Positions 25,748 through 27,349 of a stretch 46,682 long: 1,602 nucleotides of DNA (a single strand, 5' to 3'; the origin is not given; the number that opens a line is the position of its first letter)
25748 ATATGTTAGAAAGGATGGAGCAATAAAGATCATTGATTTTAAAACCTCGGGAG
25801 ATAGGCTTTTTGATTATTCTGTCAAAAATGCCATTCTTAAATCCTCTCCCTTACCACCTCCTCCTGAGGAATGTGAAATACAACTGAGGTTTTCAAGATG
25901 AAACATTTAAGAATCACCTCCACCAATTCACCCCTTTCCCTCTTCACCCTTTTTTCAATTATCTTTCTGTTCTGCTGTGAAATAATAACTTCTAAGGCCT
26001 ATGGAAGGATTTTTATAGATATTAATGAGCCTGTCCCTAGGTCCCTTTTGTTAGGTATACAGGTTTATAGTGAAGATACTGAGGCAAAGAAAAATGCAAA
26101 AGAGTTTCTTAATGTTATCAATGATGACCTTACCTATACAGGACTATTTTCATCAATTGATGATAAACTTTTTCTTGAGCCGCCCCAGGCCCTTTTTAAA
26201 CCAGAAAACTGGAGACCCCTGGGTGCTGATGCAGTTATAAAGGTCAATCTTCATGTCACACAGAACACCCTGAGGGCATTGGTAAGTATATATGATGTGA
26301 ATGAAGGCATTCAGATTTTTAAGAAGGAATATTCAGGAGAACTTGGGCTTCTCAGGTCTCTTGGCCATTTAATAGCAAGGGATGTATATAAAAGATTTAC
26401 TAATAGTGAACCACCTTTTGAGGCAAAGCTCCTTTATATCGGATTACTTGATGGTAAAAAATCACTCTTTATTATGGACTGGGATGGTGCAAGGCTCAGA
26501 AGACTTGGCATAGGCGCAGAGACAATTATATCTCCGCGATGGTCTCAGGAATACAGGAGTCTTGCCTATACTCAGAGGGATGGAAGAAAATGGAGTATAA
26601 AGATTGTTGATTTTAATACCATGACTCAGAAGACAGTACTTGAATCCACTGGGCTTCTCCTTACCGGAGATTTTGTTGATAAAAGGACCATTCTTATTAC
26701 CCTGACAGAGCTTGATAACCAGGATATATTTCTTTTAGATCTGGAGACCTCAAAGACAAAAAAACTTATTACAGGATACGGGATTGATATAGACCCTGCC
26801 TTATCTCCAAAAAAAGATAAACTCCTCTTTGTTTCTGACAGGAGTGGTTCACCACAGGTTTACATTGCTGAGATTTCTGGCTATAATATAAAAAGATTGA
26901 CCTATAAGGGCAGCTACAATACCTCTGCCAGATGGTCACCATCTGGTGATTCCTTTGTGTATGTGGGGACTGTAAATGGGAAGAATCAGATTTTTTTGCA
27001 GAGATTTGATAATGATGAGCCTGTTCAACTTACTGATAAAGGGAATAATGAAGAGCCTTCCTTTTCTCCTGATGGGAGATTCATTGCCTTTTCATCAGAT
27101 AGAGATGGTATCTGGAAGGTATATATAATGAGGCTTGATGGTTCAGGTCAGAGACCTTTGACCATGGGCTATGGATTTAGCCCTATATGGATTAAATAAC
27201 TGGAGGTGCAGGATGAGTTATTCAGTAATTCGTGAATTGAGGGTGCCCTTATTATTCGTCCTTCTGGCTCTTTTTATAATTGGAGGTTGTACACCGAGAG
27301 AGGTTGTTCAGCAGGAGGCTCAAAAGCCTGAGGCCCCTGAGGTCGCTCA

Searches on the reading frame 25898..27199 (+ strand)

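Call 52: search_protein_families(library=pfam, proteins=[window:25898-27199:+], max_evalue=0.00001)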
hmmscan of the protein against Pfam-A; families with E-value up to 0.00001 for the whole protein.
window:25898-27199:+ (433 aa): 3 families
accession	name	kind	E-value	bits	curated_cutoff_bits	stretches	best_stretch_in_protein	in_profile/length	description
PF07676.18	PD40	-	8e-25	86.6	20.9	2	381-407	8-35/38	WD40-like Beta Propeller Repeat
PF04052.18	TolB_N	-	7.3e-12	45.8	22.4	1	40-138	3-104/106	TolB amino-terminal domain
PF00930.27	DPPIV_N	-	8.8e-10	38.3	22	0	318-384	22-84/354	Dipeptidyl peptidase IV (DPP IV) N-terminal region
